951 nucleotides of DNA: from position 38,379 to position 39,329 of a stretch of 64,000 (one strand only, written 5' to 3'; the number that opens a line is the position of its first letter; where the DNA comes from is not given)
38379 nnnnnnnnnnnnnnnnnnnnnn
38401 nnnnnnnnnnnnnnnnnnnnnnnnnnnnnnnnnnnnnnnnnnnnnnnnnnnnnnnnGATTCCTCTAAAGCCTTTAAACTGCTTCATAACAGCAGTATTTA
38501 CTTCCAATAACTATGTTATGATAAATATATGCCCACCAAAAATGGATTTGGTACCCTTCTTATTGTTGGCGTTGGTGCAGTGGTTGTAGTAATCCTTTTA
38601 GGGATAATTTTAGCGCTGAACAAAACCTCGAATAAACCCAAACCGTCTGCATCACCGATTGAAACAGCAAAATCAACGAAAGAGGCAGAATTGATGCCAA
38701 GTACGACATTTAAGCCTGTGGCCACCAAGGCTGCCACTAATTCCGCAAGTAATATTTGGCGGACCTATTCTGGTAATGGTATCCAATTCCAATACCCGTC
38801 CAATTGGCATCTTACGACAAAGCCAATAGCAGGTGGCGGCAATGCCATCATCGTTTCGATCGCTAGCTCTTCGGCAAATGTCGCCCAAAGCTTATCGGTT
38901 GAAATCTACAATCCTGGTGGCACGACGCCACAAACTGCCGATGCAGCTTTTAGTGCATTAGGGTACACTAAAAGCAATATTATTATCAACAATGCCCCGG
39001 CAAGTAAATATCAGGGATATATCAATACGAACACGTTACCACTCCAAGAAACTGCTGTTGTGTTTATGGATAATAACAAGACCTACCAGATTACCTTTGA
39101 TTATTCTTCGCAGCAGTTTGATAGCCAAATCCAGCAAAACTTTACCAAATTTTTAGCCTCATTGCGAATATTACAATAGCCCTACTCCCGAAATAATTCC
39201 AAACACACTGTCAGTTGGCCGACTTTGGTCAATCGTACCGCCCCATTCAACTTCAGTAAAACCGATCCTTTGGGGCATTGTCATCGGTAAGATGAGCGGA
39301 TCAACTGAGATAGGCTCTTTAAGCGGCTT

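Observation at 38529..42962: Five-gene array of two interleaved paralog families: TM-anchored proteins and Cys-rich lipoproteins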

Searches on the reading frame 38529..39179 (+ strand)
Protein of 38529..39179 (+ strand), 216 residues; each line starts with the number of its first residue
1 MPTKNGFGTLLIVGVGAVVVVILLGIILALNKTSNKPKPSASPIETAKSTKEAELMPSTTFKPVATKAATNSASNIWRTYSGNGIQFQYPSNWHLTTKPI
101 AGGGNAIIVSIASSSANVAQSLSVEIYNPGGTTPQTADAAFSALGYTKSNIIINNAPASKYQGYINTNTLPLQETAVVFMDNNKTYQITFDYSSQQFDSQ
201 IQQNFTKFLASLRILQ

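Call 3: search_protein_families(library=pfam, proteins=[window:38529-39179:+], max_evalue=1)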
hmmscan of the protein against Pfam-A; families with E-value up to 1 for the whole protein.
window:38529-39179:+ (216 aa): 3 families
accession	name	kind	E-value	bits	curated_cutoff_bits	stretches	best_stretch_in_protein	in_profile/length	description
PF18933.6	PsbP_2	-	0.00044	20.8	27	1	69-206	36-176/184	PsbP-like protein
PF01789.22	PsbP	-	0.0084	16.6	23.5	1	79-129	5-51/155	PsbP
PF22885.1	DUF7020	-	0.18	12.5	25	1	158-203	11-56/131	Domain of unknown function (DUF7020)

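Call 4: search_protein_families(library=ncbifam, proteins=[window:38529-39179:+], max_evalue=1)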
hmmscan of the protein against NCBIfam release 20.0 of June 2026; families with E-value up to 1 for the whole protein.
window:38529-39179:+ (216 aa): 2 families
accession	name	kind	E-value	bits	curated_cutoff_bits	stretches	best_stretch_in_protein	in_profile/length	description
TIGR03931.1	T7SS_Rv3446c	hypoth_equivalog_domain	2.2e-05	24.9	47.6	1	17-100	7-82/194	type VII secretion-associated protein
NF052435.1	BamI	equivalog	0.024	14.5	180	1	9-69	4-63/226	biofilm-associated metzincin protease inhibitor BamI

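Call 15: find_homologous_proteins(query=window:38529-39179:+)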
Query window:38529-39179:+ (216 aa): 1 proteins with E <= 0.001 among 444 candidates.
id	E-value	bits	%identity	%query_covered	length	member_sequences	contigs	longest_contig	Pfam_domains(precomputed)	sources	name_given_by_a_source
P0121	4.6e-133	459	100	100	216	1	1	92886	-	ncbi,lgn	-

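Call 34: find_homologous_proteins(query=A5)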
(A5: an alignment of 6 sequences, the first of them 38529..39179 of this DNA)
Query A5 (6 sequences) (216 aa, profile of the alignment): 3 proteins with E <= 0.001 among 8000 candidates.
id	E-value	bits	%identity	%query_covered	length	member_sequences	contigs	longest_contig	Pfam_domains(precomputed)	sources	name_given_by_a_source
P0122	1.9e-76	274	22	65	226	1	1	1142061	-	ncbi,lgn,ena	-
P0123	1.3e-73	265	23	65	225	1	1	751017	-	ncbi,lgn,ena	-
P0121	7.9e-71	256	100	100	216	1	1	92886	-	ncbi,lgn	-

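Call 47: search_protein_families(library=pfam, alignment_id=A6, max_evalue=0.1)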
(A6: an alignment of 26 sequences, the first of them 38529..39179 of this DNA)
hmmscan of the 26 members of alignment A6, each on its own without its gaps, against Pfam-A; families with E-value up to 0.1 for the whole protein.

A. member 1, window:38529-39179:+ (216 aa): 2 families
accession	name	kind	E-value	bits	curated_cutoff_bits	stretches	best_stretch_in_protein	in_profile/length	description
PF18933.6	PsbP_2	-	0.00044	20.8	27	1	69-206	36-176/184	PsbP-like protein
PF01789.22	PsbP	-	0.0084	16.6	23.5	0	79-129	5-51/155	PsbP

B. families by the number of members that match (of 26 scanned): 25 families
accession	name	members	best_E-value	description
PF18933.6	PsbP_2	13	1.1e-07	PsbP-like protein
PF01789.22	PsbP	6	1.1e-06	PsbP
PF25184.1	YxzE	3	0.00055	YxzE-like putative bacteriocin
PF12911.12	OppC_N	2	0.0005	N-terminal TM domain of oligopeptide transport permease C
PF12704.14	MacB_PCD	2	0.067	MacB-like periplasmic core domain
PF13314.11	DUF4083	2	0.068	Domain of unknown function (DUF4083)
PF05568.16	ASFV_J13L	1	0.00018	African swine fever virus J13L protein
PF14221.11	DUF4330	1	0.0067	Domain of unknown function (DUF4330)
PF01330.27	RuvA_N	1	0.0094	RuvA N terminal domain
PF02706.20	Wzz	1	0.011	Chain length determinant protein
PF15168.11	TRIQK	1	0.013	Triple QxxK/R motif-containing protein family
PF13273.12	DUF4064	1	0.016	Protein of unknown function (DUF4064)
PF25258.1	DUF7859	1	0.024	Family of unknown function (DUF7859)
PF07499.19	RuvA_C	1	0.025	RuvA, C-terminal domain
PF11910.14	NdhO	1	0.026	Cyanobacterial and plant NDH-1 subunit O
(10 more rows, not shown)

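Call 48: search_solved_structures(query=A6, max_evalue=10, show_alignments=2)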
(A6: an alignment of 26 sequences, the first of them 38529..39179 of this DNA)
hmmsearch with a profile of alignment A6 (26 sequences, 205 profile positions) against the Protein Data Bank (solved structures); distinct sequences matched with E-value up to 10: 12.
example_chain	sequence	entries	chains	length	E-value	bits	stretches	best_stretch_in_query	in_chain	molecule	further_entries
1v2b_A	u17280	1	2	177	0.014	18.1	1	64-126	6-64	23-kDa polypeptide of photosystem II oxygen-evolving complex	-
2xb3_A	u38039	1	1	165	0.027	17.2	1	152-204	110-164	PSBP PROTEIN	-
6e8a_A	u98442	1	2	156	0.035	16.8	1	122-203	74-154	DUF1795 domain-containing protein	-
13cz_A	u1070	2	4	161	0.039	16.7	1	123-203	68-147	Inner membrane lipoprotein DcrB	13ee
9hmf_O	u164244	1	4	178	0.15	14.7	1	6-49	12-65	Flagellar protein FliL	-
2lnj_A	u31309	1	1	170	0.17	14.6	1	71-204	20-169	Putative uncharacterized protein sll1418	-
8dlc_A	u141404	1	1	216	0.39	13.4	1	119-182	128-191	Chalcone-flavonone isomerase family protein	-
3wr0_A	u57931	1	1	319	0.47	13.1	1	10-82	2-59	Endoglucanase A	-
3vgi_A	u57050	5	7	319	0.47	13.1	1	10-82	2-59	Endoglucanase A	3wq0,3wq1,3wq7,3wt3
3wxp_A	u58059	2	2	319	0.47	13.1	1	10-82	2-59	Endoglucanase A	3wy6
5ot1_A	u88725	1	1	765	0.65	12.7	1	21-71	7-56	Pullulanase type II, GH13 family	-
7pi0_P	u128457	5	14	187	1.1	12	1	63-126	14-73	Oxygen-evolving enhancer protein 2, chloroplastic | PsbP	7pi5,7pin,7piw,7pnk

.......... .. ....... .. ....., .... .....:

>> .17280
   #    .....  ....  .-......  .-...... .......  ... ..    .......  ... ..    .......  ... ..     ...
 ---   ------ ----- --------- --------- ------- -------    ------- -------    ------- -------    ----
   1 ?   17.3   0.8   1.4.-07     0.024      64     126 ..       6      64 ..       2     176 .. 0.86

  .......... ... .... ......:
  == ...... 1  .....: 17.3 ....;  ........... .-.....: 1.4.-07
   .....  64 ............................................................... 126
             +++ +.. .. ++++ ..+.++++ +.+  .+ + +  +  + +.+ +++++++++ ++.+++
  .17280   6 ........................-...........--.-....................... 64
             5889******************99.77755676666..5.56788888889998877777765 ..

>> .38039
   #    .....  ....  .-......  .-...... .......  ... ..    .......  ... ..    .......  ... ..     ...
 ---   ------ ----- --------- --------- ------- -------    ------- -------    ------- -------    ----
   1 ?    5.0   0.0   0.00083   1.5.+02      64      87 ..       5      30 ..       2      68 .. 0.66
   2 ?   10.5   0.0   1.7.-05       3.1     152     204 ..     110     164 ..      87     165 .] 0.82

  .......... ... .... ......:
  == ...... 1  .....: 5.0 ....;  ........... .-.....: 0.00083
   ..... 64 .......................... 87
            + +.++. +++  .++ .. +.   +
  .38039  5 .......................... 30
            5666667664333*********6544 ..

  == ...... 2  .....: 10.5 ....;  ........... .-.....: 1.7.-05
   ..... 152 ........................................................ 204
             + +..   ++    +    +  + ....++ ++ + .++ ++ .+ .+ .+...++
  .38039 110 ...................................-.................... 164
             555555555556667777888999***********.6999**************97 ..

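Call 57: predict_structure(alignment_id=A7)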
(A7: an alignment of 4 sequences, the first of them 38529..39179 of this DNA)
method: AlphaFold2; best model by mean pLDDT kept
length: 216 residues; sequences in the alignment: 4
mean_pLDDT: 67.8   pTM: 0.59
mean pLDDT of the five models: 67.8, 66.3, 66.3, 64.8, 60.9
residues with pLDDT >= 90: 47; 70-90: 74; 50-70: 36; < 50: 59
segments of 3 or more residues with pLDDT < 50: 1-11, 30-73
pLDDT, mean of each block of 10 residues (from residue 1): 42 52 54 34 29 29 32 68 86 77 64 60 82 87 93 92 83 91 89 82 88 86
secondary structure, 60 per line:
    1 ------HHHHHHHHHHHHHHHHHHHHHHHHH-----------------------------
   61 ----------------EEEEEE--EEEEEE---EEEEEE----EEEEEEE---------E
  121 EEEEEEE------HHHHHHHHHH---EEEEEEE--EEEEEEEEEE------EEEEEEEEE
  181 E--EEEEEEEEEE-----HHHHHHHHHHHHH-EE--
elements in order: H7-31 E77-82 E85-90 E94-99 E104-110 E120-127 H134-143 E147-153 E156-165 E172-181 E184-193 H199-211

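Call 68: find_encoding_contigs(protein=P0121, flank=10000, max_places=2)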
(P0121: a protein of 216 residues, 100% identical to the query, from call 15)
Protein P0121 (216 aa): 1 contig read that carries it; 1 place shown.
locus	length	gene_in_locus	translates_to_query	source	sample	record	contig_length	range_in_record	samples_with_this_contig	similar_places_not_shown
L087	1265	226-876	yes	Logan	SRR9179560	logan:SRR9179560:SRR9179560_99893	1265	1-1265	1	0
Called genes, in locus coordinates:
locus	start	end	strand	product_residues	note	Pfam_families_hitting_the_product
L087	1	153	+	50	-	?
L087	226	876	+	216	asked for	-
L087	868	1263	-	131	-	?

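Call 91: search_protein_families(library=padloc, proteins=[window:38529-39179:+], max_evalue=0.1)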
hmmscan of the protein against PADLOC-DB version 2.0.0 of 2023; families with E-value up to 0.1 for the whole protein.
window:38529-39179:+ (216 aa): 1 family
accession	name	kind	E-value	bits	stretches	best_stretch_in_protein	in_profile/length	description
PDLC04061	PD-T4-6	-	0.015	12.8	1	10-77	358-424/510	-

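Call 94: search_protein_families(library=phrogs, proteins=[window:38529-39179:+], max_evalue=0.001)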
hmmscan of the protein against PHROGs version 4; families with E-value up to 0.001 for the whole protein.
window:38529-39179:+ (216 aa): 0 families
